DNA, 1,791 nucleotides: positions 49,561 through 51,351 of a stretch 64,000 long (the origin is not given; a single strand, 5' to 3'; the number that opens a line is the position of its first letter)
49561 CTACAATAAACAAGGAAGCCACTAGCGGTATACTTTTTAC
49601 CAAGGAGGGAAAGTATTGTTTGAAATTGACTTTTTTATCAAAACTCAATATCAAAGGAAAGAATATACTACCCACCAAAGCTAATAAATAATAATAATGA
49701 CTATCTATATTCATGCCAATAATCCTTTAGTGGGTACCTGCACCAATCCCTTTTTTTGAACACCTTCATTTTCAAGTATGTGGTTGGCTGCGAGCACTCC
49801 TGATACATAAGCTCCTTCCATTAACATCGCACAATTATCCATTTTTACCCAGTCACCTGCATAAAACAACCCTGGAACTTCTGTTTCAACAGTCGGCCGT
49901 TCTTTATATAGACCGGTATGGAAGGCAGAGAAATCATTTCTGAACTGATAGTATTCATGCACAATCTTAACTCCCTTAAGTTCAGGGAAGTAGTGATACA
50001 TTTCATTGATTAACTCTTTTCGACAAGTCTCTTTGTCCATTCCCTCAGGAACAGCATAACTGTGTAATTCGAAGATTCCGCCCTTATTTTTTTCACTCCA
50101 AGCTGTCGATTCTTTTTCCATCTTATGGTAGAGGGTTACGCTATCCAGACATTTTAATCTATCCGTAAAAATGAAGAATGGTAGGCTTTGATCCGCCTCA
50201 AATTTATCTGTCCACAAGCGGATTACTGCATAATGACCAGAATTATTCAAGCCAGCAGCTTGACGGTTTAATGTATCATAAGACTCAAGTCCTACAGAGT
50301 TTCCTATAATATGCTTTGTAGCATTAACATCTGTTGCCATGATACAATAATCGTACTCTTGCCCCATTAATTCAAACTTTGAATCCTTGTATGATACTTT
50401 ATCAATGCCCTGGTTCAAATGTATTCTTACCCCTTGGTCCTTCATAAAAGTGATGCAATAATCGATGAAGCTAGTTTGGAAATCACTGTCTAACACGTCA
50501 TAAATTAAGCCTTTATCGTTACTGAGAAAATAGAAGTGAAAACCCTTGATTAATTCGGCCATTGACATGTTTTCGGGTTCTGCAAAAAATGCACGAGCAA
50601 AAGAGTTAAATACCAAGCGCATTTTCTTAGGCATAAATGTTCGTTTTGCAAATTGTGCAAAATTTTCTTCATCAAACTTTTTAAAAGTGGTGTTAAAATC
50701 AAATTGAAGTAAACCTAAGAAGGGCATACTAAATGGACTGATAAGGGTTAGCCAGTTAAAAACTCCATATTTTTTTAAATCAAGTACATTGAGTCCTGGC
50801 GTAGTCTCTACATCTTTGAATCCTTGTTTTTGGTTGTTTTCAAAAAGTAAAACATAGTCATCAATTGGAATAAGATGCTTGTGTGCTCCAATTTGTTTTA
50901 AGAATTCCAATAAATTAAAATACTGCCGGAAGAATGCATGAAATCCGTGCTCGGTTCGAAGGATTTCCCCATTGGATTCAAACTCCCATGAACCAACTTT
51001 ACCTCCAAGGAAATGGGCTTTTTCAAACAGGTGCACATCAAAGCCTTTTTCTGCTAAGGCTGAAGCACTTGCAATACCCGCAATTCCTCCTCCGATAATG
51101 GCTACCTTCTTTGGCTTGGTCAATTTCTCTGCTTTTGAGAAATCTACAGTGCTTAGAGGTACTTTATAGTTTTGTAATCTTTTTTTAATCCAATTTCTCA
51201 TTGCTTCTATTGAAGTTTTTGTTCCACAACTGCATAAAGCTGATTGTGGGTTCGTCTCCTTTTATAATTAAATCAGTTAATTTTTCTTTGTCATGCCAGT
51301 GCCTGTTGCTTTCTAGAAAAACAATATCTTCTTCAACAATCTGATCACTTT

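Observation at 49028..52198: A Rieske oxygenase and a PDS/CrtU-like flavoprotein are translationally coupled to a fused lycopene cyclase: candidate ring-aromatising or ring-oxidising carotenoid branch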

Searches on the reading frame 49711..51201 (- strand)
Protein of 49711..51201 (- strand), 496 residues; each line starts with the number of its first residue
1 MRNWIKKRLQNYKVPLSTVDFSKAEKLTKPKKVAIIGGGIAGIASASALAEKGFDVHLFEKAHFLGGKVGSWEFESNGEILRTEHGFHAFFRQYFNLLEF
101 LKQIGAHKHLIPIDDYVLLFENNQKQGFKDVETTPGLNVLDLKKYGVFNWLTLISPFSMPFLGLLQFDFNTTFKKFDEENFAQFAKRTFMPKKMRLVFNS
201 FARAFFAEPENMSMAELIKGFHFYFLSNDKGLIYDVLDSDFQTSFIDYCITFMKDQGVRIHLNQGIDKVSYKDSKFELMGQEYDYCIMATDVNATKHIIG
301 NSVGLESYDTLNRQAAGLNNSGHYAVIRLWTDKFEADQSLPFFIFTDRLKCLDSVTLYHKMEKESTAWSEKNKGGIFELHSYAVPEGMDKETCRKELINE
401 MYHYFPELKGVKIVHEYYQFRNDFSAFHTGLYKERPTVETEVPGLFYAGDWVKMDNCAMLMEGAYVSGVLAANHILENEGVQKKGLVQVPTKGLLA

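Call 3: search_protein_families(library=pfam, proteins=[window:49711-51201:-], max_evalue=0.01)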
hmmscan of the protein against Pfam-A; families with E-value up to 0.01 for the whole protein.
window:49711-51201:- (496 aa): 15 families
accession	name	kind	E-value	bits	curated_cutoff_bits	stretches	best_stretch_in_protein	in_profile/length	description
PF01593.30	Amino_oxidase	-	4.6e-31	109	19.8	1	40-476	1-443/443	Flavin containing amine oxidoreductase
PF13450.12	NAD_binding_8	-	2.3e-15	57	21.9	1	35-103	1-67/68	NAD(P)-binding Rossmann-like domain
PF01266.30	DAO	-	1.1e-09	38.8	27.9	1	32-67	1-37/353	FAD dependent oxidoreductase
PF07992.20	Pyr_redox_2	-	4.6e-09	36.6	26.1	1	31-68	1-40/291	Pyridine nucleotide-disulphide oxidoreductase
PF03486.20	HI0933_like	-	5e-07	29.8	50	1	32-69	2-39/244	HI0933-like protein Rossmann domain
PF00070.33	Pyr_redox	-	8e-07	29.9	22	1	32-63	1-32/82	Pyridine nucleotide-disulphide oxidoreductase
PF12831.13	FAD_oxidored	-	1.6e-06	28.1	27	1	33-69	2-38/416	FAD dependent oxidoreductase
PF00890.30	FAD_binding_2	-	7.1e-05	22.6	20.4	1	33-67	2-36/414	FAD binding domain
PF01134.28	GIDA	-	0.00024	20.7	22.1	1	32-60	1-29/391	Glucose inhibited division protein A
PF00743.25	FMO-like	-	0.00033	19.7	22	1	31-79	2-47/532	Flavin-binding monooxygenase-like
PF13454.12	NAD_binding_9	-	0.00085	19.8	21.8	1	34-105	1-76/155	FAD-NAD(P)-binding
PF06100.17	MCRA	-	0.0011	18.3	23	1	31-104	2-79/495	MCRA family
PF01494.25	FAD_binding_3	-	0.0024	17.6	22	1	32-62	3-33/349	FAD binding domain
PF13738.12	Pyr_redox_3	-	0.0051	16.5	30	0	35-63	2-31/305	Pyridine nucleotide-disulphide oxidoreductase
PF01262.27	AlaDh_PNT_C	-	0.0076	16.1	23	0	29-61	27-59/214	Alanine dehydrogenase/PNT, C-terminal domain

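Call 4: search_protein_families(library=ncbifam, proteins=[window:49711-51201:-], max_evalue=0.01)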
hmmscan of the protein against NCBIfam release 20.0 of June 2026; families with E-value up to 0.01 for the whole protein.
window:49711-51201:- (496 aa): 84 families (the best 25 are shown)
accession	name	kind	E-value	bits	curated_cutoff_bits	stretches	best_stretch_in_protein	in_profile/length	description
TIGR03467.1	HpnE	equivalog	1.9e-31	109.9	283.05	2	33-296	1-267/430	hydroxysqualene dehydroxylase HpnE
TIGR02732.1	zeta_caro_desat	equivalog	1.1e-25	90.6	622.15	1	32-274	1-250/474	9,9'-di-cis-zeta-carotene desaturase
TIGR02731.1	phytoene_desat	equivalog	1.3e-19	70.3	569.4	1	32-475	1-452/453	15-cis-phytoene desaturase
NF005560.0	PRK07233.1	equivalog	3.5e-16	59.1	252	1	32-299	2-260/435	hypothetical protein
NF045599.1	bili_reduct_long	exception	4.8e-09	35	750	1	26-69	377-420/641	bilirubin reductase, long form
NF005547.0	PRK07208.1-3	equivalog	7.5e-09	34.8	380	1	29-213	3-172/465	hypothetical protein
NF058655.1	CrtID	equivalog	2.6e-08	33.1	640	1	33-74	1-42/478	bifunctional phytoene desaturase/3,4-desaturase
NF041087.1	bile_acid_BaiCD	equivalog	3e-08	32.2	825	1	24-68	374-418/642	bile acid Fe-S flavoenzyme BaiCD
NF045663.1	diclust_near_Sec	equivalog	4.9e-08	31.5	530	1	25-73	101-149/759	pyridine nucleotide-disulfide oxidoreductase/dicluster-binding protein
NF009410.0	PRK12771.1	subfamily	8.6e-08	31.2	516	1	19-68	128-176/566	NAD(P)-binding protein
NF002480.1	PRK01747.1-1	equivalog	1.4e-07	30.3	540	1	14-63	232-281/645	bifunctional tRNA (5-methylaminomethyl-2-thiouridine)(34)-methyltransferase MnmC2/FAD-dependent 5-carboxymethylaminomethyl-2-thiouridine(34)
TIGR03197.1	MnmC_Cterm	equivalog_domain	1.6e-07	30.8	174.2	1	32-63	1-32/400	FAD-dependent 5-carboxymethylaminomethyl-2-thiouridine(34) oxidoreductase MnmC1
TIGR00562.1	proto_IX_ox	equivalog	1.7e-07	30.2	97.85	1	31-114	3-84/470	protoporphyrinogen oxidase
NF040770.1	hetero_SS_HdrA2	exception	2.1e-07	29.4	1100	1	23-69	132-178/777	CoB-CoM heterodisulfide reductase HdrA2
NF045637.1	carotdesatCrtDProt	equivalog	2.3e-07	29.7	580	1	33-72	1-40/485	1-hydroxycarotenoid 3,4-desaturase CrtD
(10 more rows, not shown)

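Call 5: find_homologous_proteins(query=window:49711-51201:-)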
Query window:49711-51201:- (496 aa): 1322 proteins with E <= 0.001 among 8000 candidates; the best 120 are listed.
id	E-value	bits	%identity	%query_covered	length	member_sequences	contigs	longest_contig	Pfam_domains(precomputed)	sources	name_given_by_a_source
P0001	0.0e+0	1099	95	100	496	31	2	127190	PF01266.31,PF01593.31,PF13450.13,PF07992.21,PF00070.34,PF12831.14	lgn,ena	-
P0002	1.0e-289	980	85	100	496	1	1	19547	PF01266.31,PF01593.31,PF13450.13,PF07992.21,PF00070.34,PF12831.14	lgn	-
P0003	2.8e-285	965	83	100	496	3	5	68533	PF01266.31,PF01593.31,PF13450.13,PF07992.21,PF00070.34,PF12831.14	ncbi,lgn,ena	-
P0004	7.3e-278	941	80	100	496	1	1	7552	PF01266.31,PF01593.31,PF13450.13,PF07992.21,PF00070.34,PF03486.21,PF12831.14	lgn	-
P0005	2.7e-273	925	79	100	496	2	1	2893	PF01266.31,PF01593.31,PF13450.13,PF07992.21,PF03486.21,PF12831.14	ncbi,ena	-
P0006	2.4e-271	919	78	100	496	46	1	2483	PF01266.31,PF01593.31,PF13450.13,PF07992.21,PF00070.34,PF03486.21,PF12831.14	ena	-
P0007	1.4e-266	903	76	100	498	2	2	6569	PF01266.31,PF01593.31,PF13450.13,PF07992.21,PF00070.34,PF03486.21,PF12831.14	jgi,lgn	jgi:isorenieratene synthase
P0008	1.3e-263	894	76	100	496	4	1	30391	PF01266.31,PF01593.31,PF13450.13,PF07992.21,PF00070.34,PF03486.21,PF12831.14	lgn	-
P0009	1.5e-263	893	76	100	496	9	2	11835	PF01266.31,PF01593.31,PF13450.13,PF07992.21,PF00070.34,PF03486.21,PF12831.14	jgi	jgi:carotenoid phi-ring synthase / carotenoid chi-ring synthase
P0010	3.7e-263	892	77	100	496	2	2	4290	PF01266.31,PF01593.31,PF13450.13,PF07992.21,PF00070.34,PF12831.14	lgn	-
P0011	1.8e-262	890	75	100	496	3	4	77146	PF01266.31,PF01593.31,PF13450.13,PF07992.21,PF03486.21,PF01134.29,PF12831.14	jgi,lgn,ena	-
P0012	1.3e-261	887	75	100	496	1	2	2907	PF01266.31,PF01593.31,PF13450.13,PF07992.21,PF00070.34,PF03486.21,PF12831.14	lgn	-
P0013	1.5e-261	887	76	100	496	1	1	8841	PF01266.31,PF01593.31,PF13450.13,PF07992.21,PF03486.21,PF12831.14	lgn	-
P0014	1.4e-254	864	74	100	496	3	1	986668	PF01266.31,PF01593.31,PF13450.13,PF07992.21,PF03486.21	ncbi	ncbi:MAG: FAD-dependent oxidoreductase [Chitinophagales bacterium]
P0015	1.6e-254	864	73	100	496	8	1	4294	PF01266.31,PF01593.31,PF13450.13,PF07992.21,PF00070.34,PF03486.21,PF12831.14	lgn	-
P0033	6.7e-214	730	63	100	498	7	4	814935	PF01266.31,PF01593.31,PF13450.13,PF00890.31,PF07992.21,PF13738.13,PF03486.21,PF12831.14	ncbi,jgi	jgi:isorenieratene synthase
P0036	3.7e-213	727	63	100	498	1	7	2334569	PF01266.31,PF01593.31,PF13450.13,PF00890.31,PF07992.21,PF00070.34,PF03486.21,PF12831.14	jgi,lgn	jgi:isorenieratene synthase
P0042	1.8e-211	722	62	100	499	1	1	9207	PF01266.31,PF01593.31,PF13450.13,PF07992.21,PF00070.34,PF03486.21,PF12831.14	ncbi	-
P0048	1.5e-209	715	62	100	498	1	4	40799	PF01266.31,PF01593.31,PF13450.13,PF07992.21,PF00070.34,PF12831.14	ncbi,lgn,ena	-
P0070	4.7e-204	697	61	100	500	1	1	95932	PF01266.31,PF01593.31,PF13450.13,PF00890.31,PF07992.21,PF00070.34,PF03486.21,PF12831.14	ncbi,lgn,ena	-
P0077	3.8e-201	688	59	100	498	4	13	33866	PF01266.31,PF01593.31,PF13450.13,PF00890.31,PF07992.21,PF03486.21,PF12831.14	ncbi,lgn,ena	-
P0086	1.4e-198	679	58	100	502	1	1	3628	PF01266.31,PF01593.31,PF13450.13,PF00890.31,PF07992.21,PF00070.34,PF03486.21,PF06100.18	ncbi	-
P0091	4.5e-198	677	59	100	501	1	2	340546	PF01266.31,PF01593.31,PF13450.13,PF00890.31,PF07992.21,PF00070.34,PF03486.21,PF12831.14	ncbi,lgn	-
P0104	7.3e-195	667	57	100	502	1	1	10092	PF01266.31,PF01593.31,PF13450.13,PF00890.31,PF07992.21,PF00070.34,PF03486.21,PF12831.14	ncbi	-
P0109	2.0e-194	665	57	100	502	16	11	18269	PF01266.31,PF01593.31,PF13450.13,PF00890.31,PF07992.21,PF00070.34,PF03486.21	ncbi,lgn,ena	-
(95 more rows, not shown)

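Call 6: search_solved_structures(query=window:49711-51201:-, max_evalue=0.001)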
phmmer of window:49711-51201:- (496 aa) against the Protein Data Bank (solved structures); distinct sequences matched with E-value up to 0.001: 16.
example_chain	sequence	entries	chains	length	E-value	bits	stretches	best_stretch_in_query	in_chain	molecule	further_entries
5mog_A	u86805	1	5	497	3.3e-15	59.3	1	21-271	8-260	Phytoene dehydrogenase, chloroplastic/chromoplastic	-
9rum_A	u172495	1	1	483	1.1e-06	31.1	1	25-106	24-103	Tetrapodal ancestor of L-amino acid oxidase: Q225A mutant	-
9rvh_A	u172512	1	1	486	1.2e-06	31.1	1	25-106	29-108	Tetrapodal ancestor of L-amino acid oxidase: Q225A-Loop (P361-PREGA-L367) mutant with phen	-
9rvj_A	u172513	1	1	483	1.2e-06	31.1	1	25-86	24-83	Tetrapodal ancestor of L-amino acid oxidase: Q225H - W377I double mutant with phenylalanin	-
9qs1_A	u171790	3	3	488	1.2e-06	31.1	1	25-86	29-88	Tetrapodal ancestor of L-amino acis oxidases | Tetrapodal ancestor of L-amino acid oxidases | Tetrapodal ancestor of L-amino acid oxidases co-crystallised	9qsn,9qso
9t73_B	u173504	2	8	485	1.2e-06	31.1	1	25-86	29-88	Tetrapodal ancestor of L-amino acid oxidases: I224A-Q225H-P361-PREGA-L367 bound to phenyla | Tetrapodal ancestor of L-amino acid oxidase: I224A-Q225H-P361-PREGA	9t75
9run_A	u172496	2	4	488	1.2e-06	31.1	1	25-86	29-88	Tetrapodal ancestor of L-amino acid oxidase: Q225H-W377I double mutant | Tetrapodal ancestor of L-amino acid oxidases: W377I mutant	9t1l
4zcc_A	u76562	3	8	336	1.4e-06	30.8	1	33-77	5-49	Renalase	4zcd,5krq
3kkj_A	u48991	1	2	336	2e-06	30.3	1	33-77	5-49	Amine oxidase, flavin-containing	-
7rt0_A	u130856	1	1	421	6.8e-05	25.3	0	32-106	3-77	4-methylaminobutanoate oxidase (methylamine-forming)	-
7mfm_I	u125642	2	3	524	0.00013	24.3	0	28-68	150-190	Glutamate synthase (NADPH) small chain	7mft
5vj7_A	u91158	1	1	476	0.00015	24.2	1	30-84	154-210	Oxidoreductase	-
5jca_L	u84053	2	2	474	0.00028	23.2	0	30-83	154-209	NADH-dependent Ferredoxin:NADP Oxidoreductase (NfnI) subunit alpha | NADH-dependent Ferredoxin:NADP Oxidoreductase subunit alpha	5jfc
6f7v_A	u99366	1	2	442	0.00085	21.7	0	31-117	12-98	LkcE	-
6f7l_A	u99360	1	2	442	0.00086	21.6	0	31-117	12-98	Amine oxidase LkcE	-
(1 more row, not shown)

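Call 19: find_related_loci(query=A1, collection=genome_contigs, flank=8000)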
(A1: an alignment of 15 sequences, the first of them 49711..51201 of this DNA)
Query A1 (496 aa) in genome_contigs; peptide patterns used: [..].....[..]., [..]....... (x = any residue, [..] = any of these).
599 stretches matched a pattern (row limit reached: there are more); 440 encode a relative of the query (tblastn E <= 1e-3); the best 80 are kept; 80 distinct loci.
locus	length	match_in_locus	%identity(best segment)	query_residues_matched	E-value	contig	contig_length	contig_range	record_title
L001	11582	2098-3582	95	1-495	0e+0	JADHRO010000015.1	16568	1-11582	MAG: Chitinophagales bacterium isolate BS30m-G25 BS307-30m-C2378, whole genome shotgun sequence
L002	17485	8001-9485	95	1-495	0e+0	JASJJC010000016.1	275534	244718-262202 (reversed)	MAG: Chitinophagales bacterium isolate ArBW.bin.122 ArBW_k141_788998, whole genome shotgun sequence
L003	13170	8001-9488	84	1-496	0e+0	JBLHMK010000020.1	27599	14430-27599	MAG: Flavobacteriaceae bacterium isolate 3300057242_76 Ga0535639_0001160, whole genome shotgun sequence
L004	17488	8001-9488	74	1-496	0e+0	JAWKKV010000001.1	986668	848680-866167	MAG: Chitinophagales bacterium isolate AC1.39 AC1.39.fa-1, whole genome shotgun sequence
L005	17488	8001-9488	71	1-496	0e+0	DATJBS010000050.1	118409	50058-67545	MAG TPA_asm: Chitinophagales bacterium isolate SMAG_U15360 k141_8083, whole genome shotgun sequence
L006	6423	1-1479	71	4-496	0e+0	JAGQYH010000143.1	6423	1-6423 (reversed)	MAG: Bacteroidetes bacterium isolate HKST-UBA60 NODE_143_length_6423_cov_3.572487, whole genome shotgun sequence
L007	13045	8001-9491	62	1-496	0e+0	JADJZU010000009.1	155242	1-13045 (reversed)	MAG: Bacteroidetes bacterium isolate Lyne_18-Q3-R50-59_MAXAC.253 tig00019244-10-1548400, whole genome shotgun sequence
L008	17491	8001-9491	60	1-496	0e+0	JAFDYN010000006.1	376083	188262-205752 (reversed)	MAG: Bacteroidetes bacterium isolate SZAS-56 BACT-TMP-3__6__length-376083, whole genome shotgun sequence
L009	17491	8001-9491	60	1-496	0e+0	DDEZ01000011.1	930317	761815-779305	MAG TPA_asm: Bacteroidetes bacterium UBA1941 UBA1941_contig_828, whole genome shotgun sequence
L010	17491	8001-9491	59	1-496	0e+0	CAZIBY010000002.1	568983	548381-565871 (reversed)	MAG TPA_asm: uncultured Chitinophagaceae bacterium isolate binchicken_co284_129 genome assembly, contig: NODE_8_length_5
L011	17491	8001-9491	62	1-496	0e+0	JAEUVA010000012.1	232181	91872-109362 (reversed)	MAG: Chitinophagales bacterium isolate new MAG-369 k141_1859821, whole genome shotgun sequence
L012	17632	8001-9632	58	1-496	0e+0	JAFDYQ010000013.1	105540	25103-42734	MAG: Bacteroidetes bacterium isolate SZAS-59 LIN-388__13__length-105540, whole genome shotgun sequence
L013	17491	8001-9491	61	1-496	0e+0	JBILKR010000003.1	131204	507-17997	MAG: Flavobacteriales bacterium isolate ME2017-07-14_3300042517_group7_bin162 Rohwer_bin654_scaffold_10_c1, whole genome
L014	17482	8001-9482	62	1-493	0e+0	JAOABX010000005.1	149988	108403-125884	MAG: Flavobacteriales bacterium isolate SKW189 NODE_5_length_149988_cov_5.190206, whole genome shotgun sequence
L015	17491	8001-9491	61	1-496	0e+0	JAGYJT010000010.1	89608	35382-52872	MAG: Chitinophagales bacterium isolate M30B48 10, whole genome shotgun sequence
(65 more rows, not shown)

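Call 22: search_dna_similar(query=window:49711-51201:-, collection=plasmids, mode=protein, max_evalue=0.00001, max_rows=30)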
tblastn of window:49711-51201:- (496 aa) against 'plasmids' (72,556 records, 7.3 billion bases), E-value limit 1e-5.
Records with a match: 18; places in all: 18; records where one place covers at least 80% of the query: 18.
Best place of each record, by identity: <60% 18.
By first word of the organism name: Streptomyces 13; Streptantibioticus 2; Candidatus 1; Calothrix 1; Kitasatospora 1.
By predicted mobility (MOB-suite, as given by PLSDB): non-mobilizable 10; mobilizable 8.
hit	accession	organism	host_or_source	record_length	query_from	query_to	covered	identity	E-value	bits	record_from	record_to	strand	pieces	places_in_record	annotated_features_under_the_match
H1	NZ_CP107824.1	Streptomyces anulatus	-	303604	49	493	90%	31.7%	4e-66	238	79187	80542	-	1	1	NAD(P)/FAD-dependent oxidoreductase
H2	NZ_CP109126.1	Streptomyces anulatus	-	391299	49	493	90%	31.5%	1e-64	234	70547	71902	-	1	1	NAD(P)/FAD-dependent oxidoreductase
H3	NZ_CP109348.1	Streptomyces anulatus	-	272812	49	493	90%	31.5%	6e-64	232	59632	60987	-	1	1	NAD(P)/FAD-dependent oxidoreductase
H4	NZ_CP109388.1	Streptomyces anulatus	-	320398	49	493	90%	31.5%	6e-64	232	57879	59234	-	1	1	NAD(P)/FAD-dependent oxidoreductase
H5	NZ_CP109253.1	Streptomyces anulatus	-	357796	49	493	90%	31.5%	6e-64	232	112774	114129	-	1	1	NAD(P)/FAD-dependent oxidoreductase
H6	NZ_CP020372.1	Candidatus Thiodictyon syntrophicum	meromictic lake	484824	49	495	84%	33.2%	1e-24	230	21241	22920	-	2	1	FAD-dependent oxidoreductase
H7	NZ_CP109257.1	Streptomyces anulatus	-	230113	49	493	90%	31.2%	6e-64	232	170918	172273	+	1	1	NAD(P)/FAD-dependent oxidoreductase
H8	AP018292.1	Calothrix sp. NIES-4105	-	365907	49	494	90%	30.9%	2e-27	221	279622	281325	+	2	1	putative phytoene dehydrogenase Rieske iron-sulfur component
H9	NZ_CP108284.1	Streptomyces atratus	-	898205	51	493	89%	30.5%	5e-61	224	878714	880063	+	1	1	FAD-dependent oxidoreductase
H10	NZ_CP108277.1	Streptomyces atratus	-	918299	51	493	89%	30.5%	5e-61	224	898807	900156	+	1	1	FAD-dependent oxidoreductase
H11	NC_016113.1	Streptantibioticus cattleyicolor NRRL 8057 = DSM 46488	-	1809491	51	496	90%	30.1%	7e-64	232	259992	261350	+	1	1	none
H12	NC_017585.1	Streptantibioticus cattleyicolor NRRL 8057 = DSM 46488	-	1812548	51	496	90%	30.1%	7e-64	232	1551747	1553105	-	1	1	none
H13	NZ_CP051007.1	Streptomyces griseofuscus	-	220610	51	493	89%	30.2%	1e-61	225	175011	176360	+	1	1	NAD(P)/FAD-dependent oxidoreductase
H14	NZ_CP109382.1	Streptomyces atratus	-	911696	51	493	89%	30.2%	4e-59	218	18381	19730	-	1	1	FAD-dependent oxidoreductase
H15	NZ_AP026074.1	Streptomyces nigrescens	-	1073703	51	496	90%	30.0%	6e-62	226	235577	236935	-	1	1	none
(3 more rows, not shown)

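Call 23: get_annotated_region(hit=H1, flank=7000)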
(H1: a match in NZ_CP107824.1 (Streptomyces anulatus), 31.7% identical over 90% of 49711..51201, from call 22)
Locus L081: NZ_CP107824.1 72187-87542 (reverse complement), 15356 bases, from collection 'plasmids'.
description: Streptomyces anulatus strain NBC_00535 plasmid unnamed1, complete sequence
organism: Streptomyces anulatus (NCBI taxid 1892)
taxonomy: Bacteria; Actinomycetota; Actinomycetes; Kitasatosporales; Streptomycetaceae; Streptomyces; Streptomyces anulatus
host: -; source: -; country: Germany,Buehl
typing (MOB-suite, as given by PLSDB): non-mobilizable
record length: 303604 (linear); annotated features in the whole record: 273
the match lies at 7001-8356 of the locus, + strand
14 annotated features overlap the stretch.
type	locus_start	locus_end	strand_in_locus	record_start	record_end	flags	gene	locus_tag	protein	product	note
CDS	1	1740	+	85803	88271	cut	uvrA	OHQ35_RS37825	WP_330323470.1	excinuclease ABC subunit UvrA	GO:0006289 - nucleotide-excision repair [Evidence IEA]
CDS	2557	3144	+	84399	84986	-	-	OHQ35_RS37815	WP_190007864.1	hypothetical protein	-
CDS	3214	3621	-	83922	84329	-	-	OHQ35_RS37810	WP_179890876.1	hypothetical protein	-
CDS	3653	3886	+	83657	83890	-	-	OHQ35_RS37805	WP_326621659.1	hypothetical protein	-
CDS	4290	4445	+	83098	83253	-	-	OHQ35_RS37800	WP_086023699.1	DUF6131 family protein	-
CDS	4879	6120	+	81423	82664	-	-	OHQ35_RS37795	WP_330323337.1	lycopene cyclase family protein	-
CDS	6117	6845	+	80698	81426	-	-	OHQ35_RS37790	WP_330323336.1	class I SAM-dependent methyltransferase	-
CDS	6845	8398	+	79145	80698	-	-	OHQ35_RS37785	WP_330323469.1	NAD(P)/FAD-dependent oxidoreductase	-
CDS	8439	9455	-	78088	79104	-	-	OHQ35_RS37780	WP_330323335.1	DUF5914 domain-containing protein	-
CDS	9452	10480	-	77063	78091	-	-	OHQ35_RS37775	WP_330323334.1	phytoene/squalene synthase family protein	GO:0008299 - isoprenoid biosynthetic process [Evidence IEA]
CDS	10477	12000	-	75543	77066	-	-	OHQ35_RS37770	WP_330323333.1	phytoene desaturase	-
CDS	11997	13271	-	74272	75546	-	-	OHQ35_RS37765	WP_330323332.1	polyprenyl synthetase family protein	-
CDS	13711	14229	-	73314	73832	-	-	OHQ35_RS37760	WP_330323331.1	hypothetical protein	-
CDS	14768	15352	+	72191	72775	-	-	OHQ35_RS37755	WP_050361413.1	NAD(P)H-dependent oxidoreductase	-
